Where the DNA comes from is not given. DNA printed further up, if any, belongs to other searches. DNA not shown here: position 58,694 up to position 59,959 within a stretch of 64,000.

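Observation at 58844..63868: DSF-type signalling locus with its own ACP and ketosynthase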

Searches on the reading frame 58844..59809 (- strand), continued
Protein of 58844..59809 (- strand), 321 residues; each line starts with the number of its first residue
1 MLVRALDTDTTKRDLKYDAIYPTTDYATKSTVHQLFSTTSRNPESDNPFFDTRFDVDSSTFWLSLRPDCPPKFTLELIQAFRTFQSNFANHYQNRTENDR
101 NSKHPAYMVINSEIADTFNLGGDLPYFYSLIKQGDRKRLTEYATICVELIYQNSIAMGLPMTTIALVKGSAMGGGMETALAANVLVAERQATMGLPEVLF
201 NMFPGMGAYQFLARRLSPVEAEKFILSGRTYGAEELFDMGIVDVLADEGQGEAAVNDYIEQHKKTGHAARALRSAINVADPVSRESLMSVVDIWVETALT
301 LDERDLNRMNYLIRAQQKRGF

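Call 34: search_protein_families(library=ncbifam, proteins=[L003:4362-5873:-, L087:9408-10928:-, L021:5131-6189:-, L084:9275-11467:+], max_evalue=0.001)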
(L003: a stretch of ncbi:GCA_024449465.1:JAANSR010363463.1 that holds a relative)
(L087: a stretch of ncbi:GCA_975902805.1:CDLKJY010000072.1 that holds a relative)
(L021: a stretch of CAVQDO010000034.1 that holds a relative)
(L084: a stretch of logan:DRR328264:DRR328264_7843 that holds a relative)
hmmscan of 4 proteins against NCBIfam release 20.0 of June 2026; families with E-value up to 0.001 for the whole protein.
L003:4362-5873:- (503 aa): 26 families (the best 25 are shown)
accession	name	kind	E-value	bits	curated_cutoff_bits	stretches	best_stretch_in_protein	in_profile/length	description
TIGR04479.1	bcpD_PhpK_rSAM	subfamily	3.9e-27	94.8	600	1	187-356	245-413/504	PhpK family radical SAM P-methyltransferase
TIGR02026.1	BchE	equivalog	1.6e-23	83.3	481.35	1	189-420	200-432/497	magnesium-protoporphyrin IX monomethyl ester anaerobic oxidative cyclase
TIGR04072.2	rSAM_ladder_B12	equivalog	2.3e-23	82.6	360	1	88-408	83-403/443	lipid biosynthesis B12-binding/radical SAM protein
TIGR03471.1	HpnJ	equivalog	1.5e-21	76.9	577.6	1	181-389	195-402/472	hopanoid biosynthesis associated radical SAM protein HpnJ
TIGR04013.1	B12_SAM_MJ_1487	hypoth_equivalog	3.4e-19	68.9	251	2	77-238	45-206/382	TIGR04013 family B12-binding domain/radical SAM domain-containing protein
TIGR04367.1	HpnR_B12_rSAM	equivalog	2.3e-17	62.7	650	1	189-376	192-375/490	hopanoid C-3 methylase HpnR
TIGR04014.1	B12_SAM_MJ_0865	equivalog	9.4e-17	60.9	360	1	190-370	167-354/434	methyl-coenzyme M reductase glutamine C-methyltransferase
NF033070.1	rSAM_AprD4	equivalog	1.3e-13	50.7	500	1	189-388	202-403/456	AprD4 family radical SAM diol-dehydratase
NF050148.1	rSAM_ApyD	equivalog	3.6e-13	48.8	750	1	188-390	204-408/645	RiPP biosynthesis radical SAM protein ApyD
NF038361.1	rSAM_Sden_1168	equivalog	2.6e-12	46.1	575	1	184-416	283-515/560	Sden_1168 family B12-binding radical SAM P-methyltransferase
TIGR04295.1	B12_rSAM_oligo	hypoth_equivalog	1.2e-11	44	400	1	189-372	206-382/422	TIGR04295 family B12-binding domain-containing radical SAM protein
NF040546.1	rSAM_CUAEP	equivalog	6.6e-10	38.3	500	1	189-341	177-330/468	CUAEP/CCAEP-tail radical SAM (seleno)protein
TIGR00089.1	TIGR00089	subfamily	1.7e-09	37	251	1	190-371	147-337/429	MiaB/RimO family radical SAM methylthiotransferase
NF045585.1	rSAM_slr0320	equivalog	2.3e-09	36.3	775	1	184-329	236-384/511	photosystem II high light acclimation radical SAM protein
TIGR03975.1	rSAM_ocin_1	subfamily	3.3e-09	35.8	281.85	1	196-352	278-430/606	RiPP maturation radical SAM C-methyltransferase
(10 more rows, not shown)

L087:9408-10928:- (506 aa): 24 families
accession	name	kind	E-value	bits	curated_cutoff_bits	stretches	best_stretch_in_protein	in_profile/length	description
TIGR04479.1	bcpD_PhpK_rSAM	subfamily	1.2e-26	93.2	600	1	186-381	244-441/504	PhpK family radical SAM P-methyltransferase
TIGR03471.1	HpnJ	equivalog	1.6e-23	83.3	577.6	1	181-417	195-433/472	hopanoid biosynthesis associated radical SAM protein HpnJ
TIGR04072.2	rSAM_ladder_B12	equivalog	7.4e-20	71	360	1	93-380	88-378/443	lipid biosynthesis B12-binding/radical SAM protein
TIGR04013.1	B12_SAM_MJ_1487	hypoth_equivalog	7e-17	61.3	251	1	78-369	46-352/382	TIGR04013 family B12-binding domain/radical SAM domain-containing protein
TIGR02026.1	BchE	equivalog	3.1e-15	56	481.35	1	190-417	201-428/497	magnesium-protoporphyrin IX monomethyl ester anaerobic oxidative cyclase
NF050148.1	rSAM_ApyD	equivalog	4.1e-15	55.2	750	1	190-377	206-396/645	RiPP biosynthesis radical SAM protein ApyD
TIGR04295.1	B12_rSAM_oligo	hypoth_equivalog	3.3e-13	49.1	400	1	189-372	206-382/422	TIGR04295 family B12-binding domain-containing radical SAM protein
TIGR04367.1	HpnR_B12_rSAM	equivalog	3.7e-13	48.8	650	1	188-372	191-371/490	hopanoid C-3 methylase HpnR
NF038361.1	rSAM_Sden_1168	equivalog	3.8e-13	48.8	575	1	184-411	283-510/560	Sden_1168 family B12-binding radical SAM P-methyltransferase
TIGR04014.1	B12_SAM_MJ_0865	equivalog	5e-13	48.6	360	1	190-369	167-353/434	methyl-coenzyme M reductase glutamine C-methyltransferase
NF033070.1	rSAM_AprD4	equivalog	1.6e-12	47.1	500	1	190-379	203-395/456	AprD4 family radical SAM diol-dehydratase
TIGR03975.1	rSAM_ocin_1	subfamily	8.1e-11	41.1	281.85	1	194-352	276-430/606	RiPP maturation radical SAM C-methyltransferase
TIGR04385.1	B12_rSAM_cofa1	equivalog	6e-09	35.6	450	1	180-305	192-318/438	B12 lower ligand biosynthesis radical SAM protein BzaD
NF033712.0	B12_rSAM_KedN5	subfamily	5.3e-08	31.5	700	1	190-379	202-396/624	KedN5 family methylcobalamin-dependent radical SAM C-methyltransferase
TIGR00089.1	TIGR00089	subfamily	1.2e-07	31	251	1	190-371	147-337/429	MiaB/RimO family radical SAM methylthiotransferase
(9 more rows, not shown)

L021:5131-6189:- (352 aa): 34 families (the best 25 are shown)
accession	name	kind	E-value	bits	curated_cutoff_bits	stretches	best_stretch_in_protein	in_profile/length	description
NF008686.0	PRK11705.1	equivalog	1.4e-28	100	400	1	61-335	109-359/383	cyclopropane fatty acyl phospholipid synthase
NF040703.1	cyclopro_CfaB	exception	5.3e-22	78.1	650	1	60-242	99-268/393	C17 cyclopropane fatty acid synthase CfaB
NF053839.1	CPFASynBruc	equivalog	9.1e-22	77.6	600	1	70-309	124-346/410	cyclopropane fatty acid synthase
NF040660.1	mycolic_MTase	equivalog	3.2e-14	53.2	390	1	66-244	6-169/283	cyclopropane mycolic acid synthase family methyltransferase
TIGR01983.1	UbiG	equivalog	6.6e-10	38.7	102.95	1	113-236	42-150/228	bifunctional 2-polyprenyl-6-hydroxyphenol methylase/3-demethylubiquinol 3-O-methyltransferase UbiG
TIGR02072.1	BioC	equivalog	3.4e-09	36.9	184.95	1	120-237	23-132/244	malonyl-ACP O-methyltransferase BioC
NF011650.0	PRK15068.1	equivalog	4.4e-08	32.4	209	1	16-239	18-227/324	tRNA 5-methoxyuridine(34)/uridine 5-oxyacetic acid(34) synthase CmoB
NF001240.0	PRK00216.1-1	equivalog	1.3e-07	30.9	378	1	100-236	35-167/251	bifunctional demethylmenaquinone methyltransferase/2-methoxy-6-polyprenyl-1,4-benzoquinol methylase UbiE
NF041536.1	ArsM_DUF2284_UU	exception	3.7e-07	28.9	575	1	125-236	73-179/459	arsenite methyltransferase/DUF2284 domain selenoprotein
NF045825.1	FAmtase_mtf2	equivalog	3.9e-07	29.6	400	1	117-248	48-169/248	fatty-acid O-methyltransferase Mtf2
NF001243.0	PRK00216.1-4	equivalog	5.6e-07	29.1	235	1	94-236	13-150/237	demethylmenaquinone methyltransferase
TIGR00452.1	TIGR00452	equivalog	7.2e-07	28.3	275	1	21-240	17-222/316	tRNA 5-methoxyuridine(34)/uridine 5-oxyacetic acid(34) synthase CmoB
NF045667.1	MTase_DVU1556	equivalog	8e-07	28.7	155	1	120-235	14-117/213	DVU_1556 family methyltransferase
TIGR02752.1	MenG_heptapren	equivalog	1.3e-06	28.1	419.85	1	96-236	13-148/231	demethylmenaquinone methyltransferase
NF001244.0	PRK00216.1-5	equivalog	1.3e-06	27.9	216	1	119-235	39-151/236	bifunctional demethylmenaquinone methyltransferase/2-methoxy-6-polyprenyl-1,4-benzoquinol methylase UbiE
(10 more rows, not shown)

L084:9275-11467:+ (730 aa): 125 families (the best 25 are shown)
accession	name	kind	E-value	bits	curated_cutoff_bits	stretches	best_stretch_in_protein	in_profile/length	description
NF007298.0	PRK09776.1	equivalog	3.2e-105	353.1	1135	1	213-727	588-1102/1111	diguanylate cyclase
NF053781.1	cdiGMPphdstlr2612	equivalog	2.8e-73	247.2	1600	1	175-724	710-1258/1268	Tlr1612 family c-di-GMP phosphodiesterase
NF045675.1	PhdiestaseDibA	equivalog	2.8e-72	244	980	1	188-723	86-617/623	phosphodiesterase DibA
NF007474.0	PRK10060.1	equivalog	5e-69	233.2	782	1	190-725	121-648/663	cyclic di-GMP phosphodiesterase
NF007135.0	PRK09581.1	equivalog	8.3e-65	219.4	474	2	304-464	291-453/457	PleD family two-component system response regulator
NF052458.1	PhdiestGepA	equivalog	5.1e-55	187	1200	1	307-725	427-835/840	phosphodiesterase GepA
NF008467.0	PRK11359.1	equivalog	1.7e-54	185.1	857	1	300-722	371-783/800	oxygen-sensing cyclic-di-GMP phosphodiesterase DosP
NF008807.1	PRK11829.1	equivalog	7e-52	176.4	733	1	310-727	247-658/670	biofilm formation regulator HmsP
NF045673.1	c-di-GMPRcptLapD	equivalog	2.2e-47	161.7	1020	1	293-723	224-646/647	cyclic di-GMP receptor LapD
NF008281.1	PRK11059.1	equivalog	1.9e-44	152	663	1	307-723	223-631/633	RNase E specificity factor CsrD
NF038266.1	diguan_SiaD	equivalog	3.7e-38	131.3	290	1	296-462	85-251/252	biofilm regulation diguanylate cyclase SiaD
NF052596.1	RR_EAL_PvrR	equivalog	5.3e-38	130.7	580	2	485-721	146-379/398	response regulator cyclic di-GMP phosphodiesterase PvrR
TIGR00254.1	GGDEF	domain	3.5e-36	124.4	37.4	1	303-465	3-166/168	diguanylate cyclase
NF047654.1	DiguCycDgcRLepto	equivalog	5.1e-35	120.8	500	2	295-463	123-293/295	diguanylate cyclase DgcR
NF007380.0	PRK09894.1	equivalog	5.4e-34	117.9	256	1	301-472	125-292/296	diguanylate cyclase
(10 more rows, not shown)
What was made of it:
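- On Class B (cobalamin-dependent) radical SAM methyltransferases: All B12-rSAM NCBIfam hits fall far below their cutoffs (call 34).
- Closest known: B12-binding radical SAM + ACP + KS lipid clusters. Same: This suggests radical tailoring of an ACP-bound acyl chain (call 34).
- The rSAM's third-best NCBIfam hit is the 'lipid biosynthesis B12-binding/radical SAM protein' family (call 34).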

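Call 52: list_cluster_members(proteins=[P0002, P0012, P0033, P0018, P0014, P0034, P0004, P0038, P0045, P0053])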
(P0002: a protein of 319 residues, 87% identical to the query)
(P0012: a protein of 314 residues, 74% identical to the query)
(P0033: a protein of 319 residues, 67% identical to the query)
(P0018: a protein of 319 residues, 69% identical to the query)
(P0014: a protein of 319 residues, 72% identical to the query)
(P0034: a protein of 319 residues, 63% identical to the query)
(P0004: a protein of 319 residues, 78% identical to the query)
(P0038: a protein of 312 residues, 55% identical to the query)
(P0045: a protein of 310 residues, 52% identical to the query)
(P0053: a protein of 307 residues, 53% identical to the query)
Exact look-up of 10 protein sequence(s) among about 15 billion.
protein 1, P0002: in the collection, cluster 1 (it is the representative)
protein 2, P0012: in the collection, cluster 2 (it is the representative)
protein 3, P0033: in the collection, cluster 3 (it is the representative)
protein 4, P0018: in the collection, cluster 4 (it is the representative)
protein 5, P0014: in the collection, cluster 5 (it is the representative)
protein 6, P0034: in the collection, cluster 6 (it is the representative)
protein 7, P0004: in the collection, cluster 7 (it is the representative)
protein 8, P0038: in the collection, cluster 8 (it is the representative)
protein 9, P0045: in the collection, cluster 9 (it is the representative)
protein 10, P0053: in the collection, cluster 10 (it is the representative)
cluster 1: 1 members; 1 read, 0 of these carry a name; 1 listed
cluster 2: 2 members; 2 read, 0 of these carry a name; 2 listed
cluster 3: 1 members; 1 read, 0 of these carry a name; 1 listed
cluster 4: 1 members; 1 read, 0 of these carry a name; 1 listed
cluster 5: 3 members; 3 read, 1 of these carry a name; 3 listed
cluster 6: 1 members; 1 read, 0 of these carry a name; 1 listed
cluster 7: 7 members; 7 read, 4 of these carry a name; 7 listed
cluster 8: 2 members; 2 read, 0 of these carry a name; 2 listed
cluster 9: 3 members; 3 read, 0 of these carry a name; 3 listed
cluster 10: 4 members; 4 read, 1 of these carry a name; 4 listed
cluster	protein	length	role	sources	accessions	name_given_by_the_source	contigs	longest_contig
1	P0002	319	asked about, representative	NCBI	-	-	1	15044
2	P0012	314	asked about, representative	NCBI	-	-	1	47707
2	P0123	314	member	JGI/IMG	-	-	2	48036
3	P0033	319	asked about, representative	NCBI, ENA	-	-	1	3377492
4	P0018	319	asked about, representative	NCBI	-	-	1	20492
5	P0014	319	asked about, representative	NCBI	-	-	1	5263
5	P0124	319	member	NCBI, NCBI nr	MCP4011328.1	MAG: enoyl-CoA hydratase [Proteobacteria bacterium] | enoyl-CoA hydratase [Pseudomonadota bacterium]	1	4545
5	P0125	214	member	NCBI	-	-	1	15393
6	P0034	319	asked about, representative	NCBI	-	-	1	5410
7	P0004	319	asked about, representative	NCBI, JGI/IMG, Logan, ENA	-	-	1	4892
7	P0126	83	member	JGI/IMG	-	DSF synthase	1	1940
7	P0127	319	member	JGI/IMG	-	DSF synthase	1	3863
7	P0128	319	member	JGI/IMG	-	DSF synthase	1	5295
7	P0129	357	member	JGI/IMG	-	DSF synthase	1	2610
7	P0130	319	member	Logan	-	-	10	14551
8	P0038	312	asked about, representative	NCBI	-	-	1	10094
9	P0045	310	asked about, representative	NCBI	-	-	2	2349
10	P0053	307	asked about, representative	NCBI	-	-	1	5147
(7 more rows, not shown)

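Call 61: search_protein_families(library=pfam, proteins=[L003:4362-5873:-, L087:9408-10928:-, L003:3253-4347:+, L002:5499-5828:+], max_evalue=0.01)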
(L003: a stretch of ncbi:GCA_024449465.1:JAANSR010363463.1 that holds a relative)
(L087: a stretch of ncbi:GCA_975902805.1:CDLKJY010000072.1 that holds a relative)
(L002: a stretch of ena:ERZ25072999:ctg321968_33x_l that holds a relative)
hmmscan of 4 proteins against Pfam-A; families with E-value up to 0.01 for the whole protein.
L003:4362-5873:- (503 aa): 2 families
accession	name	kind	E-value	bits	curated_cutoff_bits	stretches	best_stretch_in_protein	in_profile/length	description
PF04055.27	Radical_SAM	-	2.9e-24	86.5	29.5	1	188-347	3-164/166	Radical SAM superfamily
PF02310.24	B12-binding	-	0.0075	16.5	32.1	0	75-133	55-113/121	B12 binding domain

L087:9408-10928:- (506 aa): 1 family
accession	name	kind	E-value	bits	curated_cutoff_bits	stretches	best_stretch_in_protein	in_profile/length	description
PF04055.27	Radical_SAM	-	1.3e-22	81.2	29.5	1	188-348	3-165/166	Radical SAM superfamily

L003:3253-4347:+ (364 aa): 2 families
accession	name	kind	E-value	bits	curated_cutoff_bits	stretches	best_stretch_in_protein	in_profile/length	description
PF04055.27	Radical_SAM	-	4.4e-18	66.4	29.5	1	89-240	4-162/166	Radical SAM superfamily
PF13353.11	Fer4_12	-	0.0012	19.5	22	1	89-175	12-98/137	4Fe-4S single cluster domain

L002:5499-5828:+ (109 aa): 2 families
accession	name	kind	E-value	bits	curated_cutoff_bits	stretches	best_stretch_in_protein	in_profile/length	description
PF01627.28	Hpt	-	9.8e-14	51.8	24.6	1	25-100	3-81/84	Hpt domain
PF08771.16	FRB_dom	-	0.0013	19.3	24.7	1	19-77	35-93/99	FKBP12-rapamycin binding domain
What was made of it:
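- On Class B (cobalamin-dependent) radical SAM methyltransferases: The B12-binding match is only E 0.0075 (call 61).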

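Call 62: search_protein_families(library=pfam, proteins=[L086:1119-1904:-, L086:2003-3085:+], max_evalue=0.001)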
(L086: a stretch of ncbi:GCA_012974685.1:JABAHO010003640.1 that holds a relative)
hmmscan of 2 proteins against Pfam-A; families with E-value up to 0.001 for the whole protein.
L086:1119-1904:- (261 aa): 2 families
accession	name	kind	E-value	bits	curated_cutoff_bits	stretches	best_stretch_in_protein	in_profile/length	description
PF00072.30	Response_reg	-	2.2e-29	102.3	30.2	1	30-139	1-110/111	Response regulator receiver domain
PF00486.34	Trans_reg_C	-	4e-25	88.1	26.2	1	178-254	1-77/77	Transcriptional regulatory protein, C terminal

L086:2003-3085:+ (360 aa): 2 families
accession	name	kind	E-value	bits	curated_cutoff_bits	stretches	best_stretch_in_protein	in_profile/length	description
PF02518.31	HATPase_c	-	1.9e-17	64.1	26.4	1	242-359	2-110/111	Histidine kinase-, DNA gyrase B-, and HSP90-like ATPase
PF00512.31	HisKA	-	6.4e-05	23.4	26.9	1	135-192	4-58/66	His Kinase A (phospho-acceptor) domain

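Call 79: search_solved_structures(query=L003:4362-5873:-, max_evalue=0.01)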
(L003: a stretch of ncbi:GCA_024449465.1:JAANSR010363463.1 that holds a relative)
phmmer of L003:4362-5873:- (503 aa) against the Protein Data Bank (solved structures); distinct sequences matched with E-value up to 0.01: 7.
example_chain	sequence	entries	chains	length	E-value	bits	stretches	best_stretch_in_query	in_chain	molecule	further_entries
9ccb_A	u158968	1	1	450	1.3e-11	46.9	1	187-384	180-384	Radical SAM core domain-containing protein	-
6fd2_B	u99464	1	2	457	1.3e-11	46.9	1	150-380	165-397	Putative apramycin biosynthetic oxidoreductase 4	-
6wte_A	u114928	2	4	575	0.00041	22.1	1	188-361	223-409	B12-binding domain-containing protein | Tryptophan-C2-methyltransferase containing B12-binding domain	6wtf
7on6_A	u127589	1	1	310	0.0005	21.9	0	336-366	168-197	SAKe6AE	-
6iad_A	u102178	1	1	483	0.0073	18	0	276-376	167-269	Histone acetyltransferase, ELP3 family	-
6iaz_A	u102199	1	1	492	0.0075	18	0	276-376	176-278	Histone acetyltransferase, ELP3 family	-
6ia8_A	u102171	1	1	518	0.0083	17.8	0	276-376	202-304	Histone acetyltransferase, ELP3 family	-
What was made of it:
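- On Class B (cobalamin-dependent) radical SAM methyltransferases: The two best solved relatives are an unnamed radical SAM protein (9ccb) and AprD4, a dehydratase (call 79).
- One of its two closest solved relatives is AprD4, a diol dehydratase rather than a methylase (calls 34, 61, 79).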
